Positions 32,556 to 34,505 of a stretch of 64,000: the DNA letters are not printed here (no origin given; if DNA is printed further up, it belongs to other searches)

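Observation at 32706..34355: Receiver-like domain fused to an APH/eukaryotic-like kinase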

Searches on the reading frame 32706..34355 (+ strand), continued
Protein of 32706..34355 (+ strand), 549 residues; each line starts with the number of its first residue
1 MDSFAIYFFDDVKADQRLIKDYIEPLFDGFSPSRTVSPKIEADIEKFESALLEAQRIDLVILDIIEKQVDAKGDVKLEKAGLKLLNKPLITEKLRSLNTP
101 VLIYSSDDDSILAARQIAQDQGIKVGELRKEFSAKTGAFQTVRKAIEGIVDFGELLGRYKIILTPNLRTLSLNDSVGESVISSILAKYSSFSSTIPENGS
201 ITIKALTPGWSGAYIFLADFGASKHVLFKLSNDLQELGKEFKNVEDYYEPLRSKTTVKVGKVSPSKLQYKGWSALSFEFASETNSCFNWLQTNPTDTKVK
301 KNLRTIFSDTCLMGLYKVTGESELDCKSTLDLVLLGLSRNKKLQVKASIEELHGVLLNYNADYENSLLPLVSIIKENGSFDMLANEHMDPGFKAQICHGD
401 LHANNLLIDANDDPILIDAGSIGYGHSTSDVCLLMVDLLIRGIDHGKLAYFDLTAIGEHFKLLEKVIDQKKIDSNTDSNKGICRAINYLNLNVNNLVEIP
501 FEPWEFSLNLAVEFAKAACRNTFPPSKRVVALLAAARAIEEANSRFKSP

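Call 42: find_related_loci(query=A2, collection=genome_contigs, flank=10000)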
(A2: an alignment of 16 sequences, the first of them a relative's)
Query A2 (549 aa) in genome_contigs; peptide patterns used: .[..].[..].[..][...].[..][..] (x = any residue, [..] = any of these).
545 stretches matched a pattern; 33 encode a relative of the query (tblastn E <= 1e-3); 33 distinct loci.
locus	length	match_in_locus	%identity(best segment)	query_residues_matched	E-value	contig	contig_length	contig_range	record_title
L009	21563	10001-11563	28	1-546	5e-48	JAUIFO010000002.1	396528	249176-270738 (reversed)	MAG: Bacteroidia bacterium isolate Co_bin.102 NODE_199_length_396528_cov_11.951428, whole genome shotgun sequence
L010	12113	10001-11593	25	2-547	5e-39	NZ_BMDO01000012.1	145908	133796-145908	Mucilaginibacter galii strain CCM 8711 sequence12, whole genome shotgun sequence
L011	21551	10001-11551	25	1-542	2e-34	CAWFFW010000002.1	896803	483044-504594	MAG: uncultured Flavobacteriaceae bacterium isolate MFD03250.bin.1.1 genome assembly, contig: contig_3181, whole genome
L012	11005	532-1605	29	175-543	3e-34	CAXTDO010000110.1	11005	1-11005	MAG TPA_asm: uncultured Flavihumibacter sp. isolate private_GTX0163_metawrap_bin.7 genome assembly, contig: private_GTX0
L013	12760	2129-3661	25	1-539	1e-32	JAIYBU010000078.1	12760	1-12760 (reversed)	MAG: Cytophagaceae bacterium isolate E1_MAG_00056 pond_E1_MAG_00056_000000000146, whole genome shotgun sequence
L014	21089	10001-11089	27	175-548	4e-32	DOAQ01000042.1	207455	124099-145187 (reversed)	MAG TPA_asm: Prolixibacteraceae bacterium isolate UBA12447 contig_163, whole genome shotgun sequence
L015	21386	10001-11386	25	58-543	4e-29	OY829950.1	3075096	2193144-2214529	MAG: Candidatus Cloacimonadales bacterium isolate 55f7dba2-411d-4d06-9fab-9545568f0b98 genome assembly, chromosome: 1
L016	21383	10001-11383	24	58-546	1e-27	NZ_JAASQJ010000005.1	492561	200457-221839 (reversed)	Dyadobacter arcticus strain DSM 102865 Ga0373366_05, whole genome shotgun sequence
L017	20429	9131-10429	25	93-543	5e-31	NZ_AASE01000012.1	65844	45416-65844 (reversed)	Chlorobium ferrooxidans DSM 13031 ctg50, whole genome shotgun sequence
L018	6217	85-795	32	279-543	4e-26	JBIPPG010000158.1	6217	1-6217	MAG: Chitinophagales bacterium isolate ME2015-06-27_3300042558_group6_bin82 Rohwer_bin577_scaffold_13690_c1, whole genom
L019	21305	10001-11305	25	97-543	2e-27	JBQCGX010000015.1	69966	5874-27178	MAG: Agriterribacter sp. isolate bin636 k127_1540357, whole genome shotgun sequence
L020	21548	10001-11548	25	1-548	1e-31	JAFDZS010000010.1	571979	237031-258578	MAG: Bacteroidetes bacterium isolate SZAS-9 BACT-AMP-5__10__length-571979, whole genome shotgun sequence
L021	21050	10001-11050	24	175-539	1e-23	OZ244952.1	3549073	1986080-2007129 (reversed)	MAG: Balneola sp. isolate 8c600e72-b096-4146-a9b6-a18a40a19b60 genome assembly, chromosome: 1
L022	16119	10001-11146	25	175-548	4e-22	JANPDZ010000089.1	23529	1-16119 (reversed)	MAG: Acidobacteriota bacterium isolate VAR_78_metabat_320 VAR_78_k141_2835875, whole genome shotgun sequence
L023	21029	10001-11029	25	196-535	9e-17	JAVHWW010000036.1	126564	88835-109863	MAG: Acidobacteriota bacterium isolate BP_25 scaffold_3668754, whole genome shotgun sequence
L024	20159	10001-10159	43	388-438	5e-6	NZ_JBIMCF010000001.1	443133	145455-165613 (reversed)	Acinetobacter johnsonii strain ULE_I042 NODE_1_length_443133_cov_427.304792, whole genome shotgun sequence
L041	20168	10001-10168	36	396-451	1e-4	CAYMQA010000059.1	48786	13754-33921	MAG TPA_asm: uncultured Caldilinea sp. isolate SRP329715_co2_365 genome assembly, contig: NODE_1476_length_48786_cov_6.5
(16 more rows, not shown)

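Call 46: predict_structure(alignment_id=A1)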
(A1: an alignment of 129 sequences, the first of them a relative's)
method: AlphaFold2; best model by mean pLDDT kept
length: 549 residues; sequences in the alignment: 129
mean_pLDDT: 93.6   pTM: 0.88
mean pLDDT of the five models: 93.6, 93.0, 92.9, 92.7, 92.0
residues with pLDDT >= 90: 458; 70-90: 80; 50-70: 11; < 50: 0
segments of 3 or more residues with pLDDT < 50: none
pLDDT, mean of each block of 10 residues (from residue 1): 91 93 88 88 97 97 96 96 97 96 96 97 94 80 90 72 97 95 92 89 93 96 93 97 94 89 95 97 97 98 97 92 85 94 97 96 93 88 83 91 98 96 96 98 97 97 98 93 98 95 96 98 98 98 88
secondary structure, 60 per line:
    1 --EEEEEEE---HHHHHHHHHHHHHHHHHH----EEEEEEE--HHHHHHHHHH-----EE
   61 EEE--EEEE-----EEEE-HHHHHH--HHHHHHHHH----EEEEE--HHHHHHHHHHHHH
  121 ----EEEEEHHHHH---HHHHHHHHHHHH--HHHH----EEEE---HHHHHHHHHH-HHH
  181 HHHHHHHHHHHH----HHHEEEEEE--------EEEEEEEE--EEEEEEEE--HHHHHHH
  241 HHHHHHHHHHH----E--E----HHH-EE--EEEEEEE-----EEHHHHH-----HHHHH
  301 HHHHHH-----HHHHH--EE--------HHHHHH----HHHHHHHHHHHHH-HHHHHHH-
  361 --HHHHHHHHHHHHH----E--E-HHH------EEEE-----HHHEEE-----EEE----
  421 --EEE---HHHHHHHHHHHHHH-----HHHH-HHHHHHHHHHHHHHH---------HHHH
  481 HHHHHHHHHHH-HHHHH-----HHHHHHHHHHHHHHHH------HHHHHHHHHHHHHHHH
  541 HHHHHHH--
elements in order: E3-9 H13-30 E35-41 H44-53 E59-63 E66-69 E75-78 H80-85 H88-96 E101-105 H108-120 E125-129 H130-134 H138-149 H152-155 E160-163 H167-176 H178-192 E200-205 E214-221 E224-231 H234-251 E272-278 H286-290 H296-306 H312-316 H329-334 H339-351 H353-359 H363-375 E394-397 E406-408 E414-416 E423-425 H429-442 H448-451 H453-467 H477-491 H493-497 H503-518 H525-547

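Call 50: fold_search(model_id=the predicted structure, library=pdb)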
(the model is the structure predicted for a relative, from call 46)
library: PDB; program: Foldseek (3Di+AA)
matches with E <= 10: 1466; with E <= 0.001: 81
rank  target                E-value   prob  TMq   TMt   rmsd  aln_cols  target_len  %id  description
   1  4wh2                  4.7e-06  1.00  0.37  0.52   7.8       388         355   14  N-acetylhexosamine 1-kinase in complex with ADP (released 2015-02-18)
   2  8zic                  5.4e-06  1.00  0.38  0.54   7.2       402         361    8  Structure complex of 4-hydroxytryptamine kinase PsiK complexed with Mg2+ and Tryptamine (released 2025-04-02)
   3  3i0q                  1.3e-05  1.00  0.32  0.49   8.9       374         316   12  Crystal Structure of the AMP-bound complex of Spectinomycin Phosphotransferase, APH(9)-Ia (released 2010-01-19)
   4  4gki_L                1.8e-05  1.00  0.27  0.51   9.0       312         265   13  Crystal structure of the aminoglycoside phosphotransferase APH(3')-Ia, with substrate kanamycin and small molecule inh (released 2012-09-05)
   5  3w0m                  2.0e-05  1.00  0.29  0.49   9.4       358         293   13  Crystal structure of a thermostable mutant of aminoglycoside phosphotransferase APH(4)-Ia, apo form (released 2013-08-07)
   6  3i0o                  2.1e-05  1.00  0.29  0.43   9.5       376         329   14  Crystal Structure of Spectinomycin Phosphotransferase, APH(9)-Ia, in complex with ADP and Spectinomcyin (released 2010-01-19)
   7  3w0p                  2.7e-05  1.00  0.28  0.47  10.0       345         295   12  Crystal structure of a thermostable mutant of aminoglycoside phosphotransferase APH(4)-Ia (D198A), ternary complex with  (released 2013-08-07)
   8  9eto_A                3.0e-05  1.00  0.39  0.55   7.2       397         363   11  PsiK from Psilocybe cubensis (released 2024-11-06)
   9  1nd4_A                3.2e-05  1.00  0.27  0.51  10.2       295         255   14  Crystal structure of aminoglycoside-3'-phosphotransferase-IIa (released 2003-09-16)
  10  4few_A                3.4e-05  1.00  0.27  0.50   9.0       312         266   13  Crystal structure of the aminoglycoside phosphotransferase APH(3')-Ia, with substrate kanamycin and small molecule inh (released 2012-06-20)
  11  4pdy                  3.5e-05  1.00  0.31  0.47   9.5       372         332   13  Crystal structure of aminoglycoside phosphotransferase from Alicyclobacillus acidocaldarius subsp. acidocaldarius DSM 44 (released 2014-05-07)
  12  4r7b_B                3.9e-05  1.00  0.32  0.55   8.7       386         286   11  Crystal structure of pneumococcal LicA in complex with choline (released 2015-08-12)
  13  2q83_B                4.4e-05  1.00  0.33  0.50   8.2       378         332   11  Crystal structure of ytaA (2635576) from Bacillus subtilis at 2.50 A resolution (released 2007-06-26)
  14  9ft5                  4.8e-05  1.00  0.28  0.39  14.2       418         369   15  25-hydroxy steroid kinase (25-HSK) + ADP + 25-phospho-cholest-1,4-diene-3-one (released 2026-01-14)
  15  9dk3_A                5.5e-05  1.00  0.33  0.48   7.9       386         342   12  Lexapeptide dehydratase complex LxmKY, hydrolysed ATP bound (released 2024-12-04)
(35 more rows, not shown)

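Call 64: search_protein_families(library=pfam, alignment_id=A6, max_evalue=0.00001)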
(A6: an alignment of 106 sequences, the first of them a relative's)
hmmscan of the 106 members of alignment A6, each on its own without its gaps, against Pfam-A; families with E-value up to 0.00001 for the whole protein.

A. member 1, L004:832-2250:- (472 aa): 0 families

B. families by the number of members that match (of 106 scanned): 152 families (the first 25 are shown)
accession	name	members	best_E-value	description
PF03432.20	Relaxase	4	5e-37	MobA/VirD2-like, nuclease domain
PF21983.2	NikA-like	4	9.5e-19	Mobilization protein NikA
PF03235.19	GmrSD_N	2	8.2e-34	GmrSD restriction endonuclease, N-terminal domain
PF00589.27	Phage_integrase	2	4.3e-15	Phage integrase family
PF13102.12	Phage_int_SAM_5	2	6.3e-15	Phage integrase SAM-like domain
PF13304.12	AAA_21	2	2.6e-12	AAA domain, putative AbiEii toxin, Type IV TA system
PF19514.5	MobC_2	2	2.2e-11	MobC-like protein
PF05713.17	MobC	2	2.3e-09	Bacterial mobilisation protein (MobC)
PF14384.12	BrnA_antitoxin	2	2.3e-08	BrnA antitoxin of type II toxin-antitoxin system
PF04551.19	GcpE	1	1.1e-149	GcpE protein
PF01204.24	Trehalase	1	9e-144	Trehalase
PF12987.12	DUF3871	1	1.9e-140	Domain of unknown function, B. Theta Gene description (DUF3871)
PF02384.22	N6_Mtase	1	5.8e-99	N-6 DNA Methylase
PF00814.31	TsaD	1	7.5e-97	tRNA N6-adenosine threonylcarbamoyltransferase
PF00515.34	TPR_1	1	2.6e-85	Tetratricopeptide repeat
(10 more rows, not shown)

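Call 65: search_protein_families(library=padloc, alignment_id=A6, max_evalue=0.00001)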
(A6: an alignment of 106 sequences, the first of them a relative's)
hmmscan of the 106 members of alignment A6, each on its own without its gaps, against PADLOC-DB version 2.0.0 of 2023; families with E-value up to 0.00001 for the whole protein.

A. member 1, L004:832-2250:- (472 aa): 11 families
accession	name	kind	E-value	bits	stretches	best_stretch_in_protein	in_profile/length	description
PDLC02376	pAgo_I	-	3.4e-174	578.3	1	1-472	2-455/455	Class I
PDLC02436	pAgo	-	1.3e-119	398.1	1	5-471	10-459/460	-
PDLC02378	pAgo_I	-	1e-81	273.3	2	171-472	188-493/493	Class I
PDLC02392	pAgo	-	3.1e-64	215.1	1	129-472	8-346/346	-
PDLC02377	pAgo_I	-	4.3e-49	165.5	1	4-470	10-453/457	Class I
PDLC02384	pAgo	-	8e-45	151.4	1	15-472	587-1030/1030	-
PDLC02420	Aga_SIR2-PNTD1-PNTD2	-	6.3e-37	125.3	1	100-461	651-999/1010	Class I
PDLC02428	PprPIWI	-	3e-18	63.9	1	7-454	299-648/666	-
PDLC02397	pAgo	-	1.5e-12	45.2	1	172-463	305-571/578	-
PDLC02394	pAgo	-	3.4e-09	33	1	231-454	873-1097/1121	-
PDLC02379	pAgo_II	-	2.9e-06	24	1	321-459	555-703/724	Class II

B. families by the number of members that match (of 106 scanned): 414 families (the first 25 are shown)
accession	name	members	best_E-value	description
PDLC02384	pAgo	3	8e-45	-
PDLC02420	Aga_SIR2-PNTD1-PNTD2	3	6.3e-37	Class I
PDLC02402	Aga_SIR2-PNTD1-PNTD2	2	0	Class I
PDLC03032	MTase_I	2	4.4e-280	Type I methyltransferase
PDLC02418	Aga_SIR2-Kinase-PNTD1-PNTD2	2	3.6e-238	Class I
PDLC02376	pAgo_I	2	3.4e-174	Class I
PDLC02436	pAgo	2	1.3e-119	-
PDLC02378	pAgo_I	2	5e-92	Class I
PDLC02415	Aga_REase-PNTD1-PNTD2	2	8.8e-82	Class I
PDLC02399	Aga_REase-PNTD1-PNTD2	2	7.1e-76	Class I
PDLC02392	pAgo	2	3.1e-64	-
PDLC02377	pAgo_I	2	3.1e-53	Class I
PDLC03019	MTase_I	2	3.2e-49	Type I methyltransferase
PDLC04134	mad2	2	1.6e-45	mads_2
PDLC04155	HEC-06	2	3.4e-41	-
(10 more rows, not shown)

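Call 74: search_dna_similar(query=window:32706-34352:+, collection=plasmids, mode=protein, max_evalue=0.00001, max_rows=15)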
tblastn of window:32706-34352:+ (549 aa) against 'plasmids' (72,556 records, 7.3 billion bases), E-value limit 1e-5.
No match.

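Call 75: search_dna_similar(query=window:32706-34352:+, collection=phages, mode=protein, max_evalue=0.00001, max_rows=10)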
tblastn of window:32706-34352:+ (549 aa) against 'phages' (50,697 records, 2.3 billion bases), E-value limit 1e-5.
No match.

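Call 82: find_homologous_proteins(query=A2, max_evalue=0.00001)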
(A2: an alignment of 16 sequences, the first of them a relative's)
Query A2 (16 sequences) (549 aa, profile of the alignment): 1 proteins with E <= 0.00001 among 8000 candidates.
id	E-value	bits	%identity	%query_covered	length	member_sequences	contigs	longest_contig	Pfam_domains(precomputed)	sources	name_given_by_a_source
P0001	1.5e-159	551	100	100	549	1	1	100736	PF19974.6,PF01636.30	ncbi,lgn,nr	ncbi:MAG: phosphotransferase [Flavobacteriales bacterium]|nr:phosphotransferase [Flavobacteriales ba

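Call 96: search_protein_families(library=pfam, alignment_id=A8, max_evalue=0.01)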
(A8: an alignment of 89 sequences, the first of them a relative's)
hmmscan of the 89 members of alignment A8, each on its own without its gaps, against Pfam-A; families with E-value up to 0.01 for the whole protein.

A. member 1, P0001 (549 aa): 2 families
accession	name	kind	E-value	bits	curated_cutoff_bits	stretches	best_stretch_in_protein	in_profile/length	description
PF19974.5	TCAD9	-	1.9e-07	31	40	1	391-440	294-343/429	Ternary complex associated domain 9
PF01636.29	APH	-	1.1e-06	29.1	23.2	1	386-435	160-210/239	Phosphotransferase enzyme family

B. families by the number of members that match (of 89 scanned): 17 families
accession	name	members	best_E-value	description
PF19974.5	TCAD9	80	1.8e-14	Ternary complex associated domain 9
PF01636.29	APH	79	4.3e-10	Phosphotransferase enzyme family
PF02958.26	EcKL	30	5e-07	Ecdysteroid kinase-like family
PF00072.30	Response_reg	16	1.3e-10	Response regulator receiver domain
PF01633.27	Choline_kinase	13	2.4e-07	Choline/ethanolamine kinase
PF03881.20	Fructosamin_kin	5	2.4e-05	Fructosamine kinase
PF01163.29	RIO1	4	2.4e-05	RIO domain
PF07914.17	DUF1679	4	5.3e-05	Uncharacterized oxidoreductase dhs-27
PF03109.22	ABC1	2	0.00092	ABC1 atypical kinase-like domain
PF10009.15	DUF2252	2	0.00094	Uncharacterized protein conserved in bacteria (DUF2252)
PF00069.31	Pkinase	2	0.0052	Protein kinase domain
PF13847.12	Methyltransf_31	1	0.00051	Methyltransferase domain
PF07387.17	Seadorna_VP7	1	0.00096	Seadornavirus VP7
PF07714.23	PK_Tyr_Ser-Thr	1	0.0046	Protein tyrosine and serine/threonine kinase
PF04655.20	APH_6_hur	1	0.006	Aminoglycoside/hydroxyurea antibiotic resistance kinase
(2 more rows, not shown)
